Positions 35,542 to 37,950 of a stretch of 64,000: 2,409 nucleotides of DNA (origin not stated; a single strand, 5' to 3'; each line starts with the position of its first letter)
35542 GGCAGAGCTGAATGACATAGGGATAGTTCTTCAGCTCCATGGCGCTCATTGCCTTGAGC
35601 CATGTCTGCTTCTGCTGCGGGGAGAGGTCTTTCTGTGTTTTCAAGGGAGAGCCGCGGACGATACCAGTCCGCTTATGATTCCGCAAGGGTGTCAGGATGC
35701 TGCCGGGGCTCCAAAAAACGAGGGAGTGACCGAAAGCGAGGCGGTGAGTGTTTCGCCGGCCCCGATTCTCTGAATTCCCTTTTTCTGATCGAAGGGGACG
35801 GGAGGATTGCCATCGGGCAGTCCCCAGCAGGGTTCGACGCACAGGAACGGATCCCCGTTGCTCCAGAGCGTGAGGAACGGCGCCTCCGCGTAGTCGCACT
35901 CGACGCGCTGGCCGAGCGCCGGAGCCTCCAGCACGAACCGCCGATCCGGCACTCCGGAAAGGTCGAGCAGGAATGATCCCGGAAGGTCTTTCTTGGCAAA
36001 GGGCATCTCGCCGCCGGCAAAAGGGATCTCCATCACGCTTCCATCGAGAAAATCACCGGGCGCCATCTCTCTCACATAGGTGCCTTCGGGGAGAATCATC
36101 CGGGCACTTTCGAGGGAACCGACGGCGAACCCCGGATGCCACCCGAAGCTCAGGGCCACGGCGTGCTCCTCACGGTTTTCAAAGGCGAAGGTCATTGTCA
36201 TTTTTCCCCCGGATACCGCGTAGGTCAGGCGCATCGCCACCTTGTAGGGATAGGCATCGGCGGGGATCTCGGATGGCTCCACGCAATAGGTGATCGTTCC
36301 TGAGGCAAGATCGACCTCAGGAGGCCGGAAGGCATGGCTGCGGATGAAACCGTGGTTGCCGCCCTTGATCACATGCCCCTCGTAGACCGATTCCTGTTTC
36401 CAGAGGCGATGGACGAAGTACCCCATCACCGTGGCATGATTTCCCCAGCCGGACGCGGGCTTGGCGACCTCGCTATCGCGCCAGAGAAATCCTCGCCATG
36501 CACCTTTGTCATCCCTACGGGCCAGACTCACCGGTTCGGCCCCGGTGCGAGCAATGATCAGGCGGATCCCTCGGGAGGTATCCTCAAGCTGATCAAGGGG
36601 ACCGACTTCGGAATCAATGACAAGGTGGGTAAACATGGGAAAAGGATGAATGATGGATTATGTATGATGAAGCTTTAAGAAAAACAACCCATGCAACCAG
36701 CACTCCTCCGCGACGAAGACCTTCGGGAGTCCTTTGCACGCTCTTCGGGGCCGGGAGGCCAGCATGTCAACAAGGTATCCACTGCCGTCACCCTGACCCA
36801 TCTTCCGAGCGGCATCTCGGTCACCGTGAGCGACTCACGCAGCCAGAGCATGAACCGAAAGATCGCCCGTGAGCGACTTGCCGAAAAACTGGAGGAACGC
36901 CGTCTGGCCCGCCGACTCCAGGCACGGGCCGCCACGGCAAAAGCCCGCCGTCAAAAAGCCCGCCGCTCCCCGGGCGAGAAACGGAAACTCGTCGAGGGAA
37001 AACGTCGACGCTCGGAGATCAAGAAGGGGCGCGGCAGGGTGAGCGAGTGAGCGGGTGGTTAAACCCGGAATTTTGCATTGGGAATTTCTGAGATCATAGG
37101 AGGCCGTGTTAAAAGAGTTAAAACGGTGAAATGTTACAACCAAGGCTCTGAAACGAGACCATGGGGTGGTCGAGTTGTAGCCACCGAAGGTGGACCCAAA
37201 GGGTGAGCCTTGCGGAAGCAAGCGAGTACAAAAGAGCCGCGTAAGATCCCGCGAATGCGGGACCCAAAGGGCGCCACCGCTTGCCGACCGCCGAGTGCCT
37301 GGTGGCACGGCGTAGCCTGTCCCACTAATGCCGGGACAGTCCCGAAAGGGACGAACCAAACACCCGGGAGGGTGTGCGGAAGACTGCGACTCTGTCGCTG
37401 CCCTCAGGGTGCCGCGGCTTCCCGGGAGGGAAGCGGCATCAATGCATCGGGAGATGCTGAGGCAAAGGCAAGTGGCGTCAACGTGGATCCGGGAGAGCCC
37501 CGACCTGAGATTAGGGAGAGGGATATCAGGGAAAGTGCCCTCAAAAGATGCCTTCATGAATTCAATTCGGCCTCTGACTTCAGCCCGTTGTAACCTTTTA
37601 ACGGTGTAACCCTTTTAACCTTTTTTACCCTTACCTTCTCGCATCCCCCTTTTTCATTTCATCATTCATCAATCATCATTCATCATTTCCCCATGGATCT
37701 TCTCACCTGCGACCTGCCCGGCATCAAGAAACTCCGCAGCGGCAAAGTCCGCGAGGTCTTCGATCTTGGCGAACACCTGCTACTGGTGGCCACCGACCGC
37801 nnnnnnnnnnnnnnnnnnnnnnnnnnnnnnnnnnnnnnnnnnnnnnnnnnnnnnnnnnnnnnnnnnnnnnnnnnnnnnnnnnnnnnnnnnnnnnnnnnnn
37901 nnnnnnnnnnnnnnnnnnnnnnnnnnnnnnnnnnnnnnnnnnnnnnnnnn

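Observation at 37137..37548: ~350-400-nt ORF-less, GNRA-hairpin-dense region between arfB and purC: candidate large structured RNA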

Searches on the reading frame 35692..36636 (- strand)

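Call 49: search_protein_families(library=pfam, proteins=[window:35692-36636:-])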
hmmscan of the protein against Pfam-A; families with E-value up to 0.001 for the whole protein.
window:35692-36636:- (314 aa): 1 family
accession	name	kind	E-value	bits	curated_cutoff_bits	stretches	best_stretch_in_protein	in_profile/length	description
PF01263.26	Aldose_epim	-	5.6e-08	33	27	1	93-179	85-171/299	Aldose 1-epimerase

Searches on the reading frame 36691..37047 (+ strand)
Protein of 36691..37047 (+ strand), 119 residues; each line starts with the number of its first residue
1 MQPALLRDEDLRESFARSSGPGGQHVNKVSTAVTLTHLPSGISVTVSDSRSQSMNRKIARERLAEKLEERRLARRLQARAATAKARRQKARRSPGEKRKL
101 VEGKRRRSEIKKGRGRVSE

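Call 49: search_protein_families(library=pfam, proteins=[window:36691-37047:+])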
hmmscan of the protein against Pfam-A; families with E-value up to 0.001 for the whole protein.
window:36691-37047:+ (119 aa): 1 family
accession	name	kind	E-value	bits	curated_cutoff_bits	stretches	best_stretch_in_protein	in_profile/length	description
PF00472.26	RF-1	-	4.3e-28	98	35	1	6-114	7-116/116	RF-1 domain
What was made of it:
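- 36691..37050 (+): arfB (RF-1 domain peptidyl-tRNA hydrolase, 119 aa), the upstream flanking gene. Pfam RF-1, E 4e-28 (call 49).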

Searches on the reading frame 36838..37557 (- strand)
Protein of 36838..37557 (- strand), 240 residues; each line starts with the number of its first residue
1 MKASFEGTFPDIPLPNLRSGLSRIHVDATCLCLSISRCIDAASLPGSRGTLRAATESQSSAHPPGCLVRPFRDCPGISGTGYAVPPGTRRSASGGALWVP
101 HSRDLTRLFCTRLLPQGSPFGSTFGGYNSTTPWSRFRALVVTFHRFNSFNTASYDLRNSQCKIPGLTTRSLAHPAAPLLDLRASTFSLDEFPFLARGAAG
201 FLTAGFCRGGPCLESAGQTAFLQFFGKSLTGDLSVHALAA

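Call 49: search_protein_families(library=pfam, proteins=[window:36838-37557:-])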
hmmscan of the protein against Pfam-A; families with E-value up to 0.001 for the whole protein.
window:36838-37557:- (240 aa): 0 families

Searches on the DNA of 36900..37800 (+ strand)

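Call 4: search_rna_families(source=window, start=36900, end=37800, threshold=evalue, max_evalue=10, show_alignments=3)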
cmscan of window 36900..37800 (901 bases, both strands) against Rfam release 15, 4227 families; matches with E-value up to 10: 8.
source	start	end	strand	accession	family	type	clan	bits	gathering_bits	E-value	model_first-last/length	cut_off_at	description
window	37334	37515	-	RF02135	HTT-AS1_2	Gene; lncRNA;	-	18.6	100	3.2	1-175/175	no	HTT antisense RNA 1 conserved region 2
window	37327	37440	-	RF02115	FAM13A-AS1_2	Gene; lncRNA;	-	15.6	38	1.4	1-110/110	no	FAM13A antisense RNA 1 conserved region 2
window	37457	37529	+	RF02467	Ms_IGR-2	Gene; sRNA;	-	15.3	45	1.6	1-82/82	no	Mycobacterium sRNA Ms_IGR-2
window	37653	37689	-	RF01304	sR5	Gene; snRNA; snoRNA; CD-box;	-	14.8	40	1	1-53/53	no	Small nucleolar RNA sR5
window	36959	37034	+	RF02879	MH_s10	Gene; sRNA;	-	13.2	81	9.7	1-143/143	no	Mesorhizobail RNA 10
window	37657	37690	-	RF01152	sR1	Gene; snRNA; snoRNA; CD-box;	-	12.7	45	1.5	1-57/57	no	Small nucleolar RNA sR1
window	37021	37076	-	RF01394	isrK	Gene; sRNA;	-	11.9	50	9.6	1-77/77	no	isrK Hfq binding RNA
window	37658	37690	-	RF01133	sR3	Gene; snRNA; snoRNA; CD-box;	-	10.7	41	5.8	1-55/55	no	Small nucleolar RNA sR3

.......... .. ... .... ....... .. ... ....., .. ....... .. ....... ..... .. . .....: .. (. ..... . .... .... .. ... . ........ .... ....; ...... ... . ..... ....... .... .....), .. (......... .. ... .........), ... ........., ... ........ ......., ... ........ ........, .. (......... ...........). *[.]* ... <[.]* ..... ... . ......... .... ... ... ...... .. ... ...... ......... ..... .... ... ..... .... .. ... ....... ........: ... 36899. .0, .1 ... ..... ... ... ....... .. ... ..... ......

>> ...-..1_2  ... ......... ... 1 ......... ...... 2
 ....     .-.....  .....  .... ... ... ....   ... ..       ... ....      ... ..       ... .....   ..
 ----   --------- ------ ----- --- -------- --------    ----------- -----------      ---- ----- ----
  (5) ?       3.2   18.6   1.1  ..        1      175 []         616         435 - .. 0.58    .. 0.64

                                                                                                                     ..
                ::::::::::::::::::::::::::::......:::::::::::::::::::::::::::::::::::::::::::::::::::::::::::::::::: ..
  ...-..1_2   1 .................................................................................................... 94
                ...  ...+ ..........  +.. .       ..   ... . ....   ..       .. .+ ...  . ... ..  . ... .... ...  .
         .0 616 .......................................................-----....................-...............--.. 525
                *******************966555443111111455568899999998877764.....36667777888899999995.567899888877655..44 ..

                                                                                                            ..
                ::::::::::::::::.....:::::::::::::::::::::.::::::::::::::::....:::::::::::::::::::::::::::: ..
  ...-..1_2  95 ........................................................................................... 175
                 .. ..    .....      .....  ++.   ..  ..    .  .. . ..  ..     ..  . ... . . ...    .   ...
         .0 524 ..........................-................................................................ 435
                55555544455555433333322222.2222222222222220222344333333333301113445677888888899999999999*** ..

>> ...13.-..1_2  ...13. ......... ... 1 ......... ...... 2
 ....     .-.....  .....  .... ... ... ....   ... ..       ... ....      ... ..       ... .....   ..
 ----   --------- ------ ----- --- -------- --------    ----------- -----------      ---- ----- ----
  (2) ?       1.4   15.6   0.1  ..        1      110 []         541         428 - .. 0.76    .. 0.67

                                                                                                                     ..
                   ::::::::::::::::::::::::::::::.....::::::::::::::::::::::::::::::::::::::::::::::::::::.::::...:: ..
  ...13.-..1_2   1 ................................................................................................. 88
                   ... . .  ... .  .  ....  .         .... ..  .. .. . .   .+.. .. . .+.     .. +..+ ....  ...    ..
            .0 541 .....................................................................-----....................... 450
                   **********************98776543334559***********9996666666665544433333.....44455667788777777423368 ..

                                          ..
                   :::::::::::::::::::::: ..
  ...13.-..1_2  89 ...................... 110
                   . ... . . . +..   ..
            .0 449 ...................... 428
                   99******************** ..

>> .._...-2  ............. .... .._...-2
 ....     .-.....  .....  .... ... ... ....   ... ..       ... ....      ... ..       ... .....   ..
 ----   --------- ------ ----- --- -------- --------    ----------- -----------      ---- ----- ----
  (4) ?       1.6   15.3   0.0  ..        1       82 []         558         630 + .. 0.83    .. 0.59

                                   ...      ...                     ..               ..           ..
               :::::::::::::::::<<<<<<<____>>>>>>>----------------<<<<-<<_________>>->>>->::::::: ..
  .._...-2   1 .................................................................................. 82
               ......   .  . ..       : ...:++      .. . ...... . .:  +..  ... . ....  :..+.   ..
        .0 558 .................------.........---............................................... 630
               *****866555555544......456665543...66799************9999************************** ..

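Call 79: search_dna_similar(query=window:37138-37481:+, collection=plasmids, mode=distant, max_rows=10)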
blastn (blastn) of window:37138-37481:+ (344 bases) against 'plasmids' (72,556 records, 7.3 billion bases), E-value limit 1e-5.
No match.

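Call 80: search_dna_similar(query=window:37138-37481:+, collection=phages, mode=distant, max_rows=10)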
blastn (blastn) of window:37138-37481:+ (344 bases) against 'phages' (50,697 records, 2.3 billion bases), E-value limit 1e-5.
No match.
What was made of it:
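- Tried and rejected: No match (calls 79, 80).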
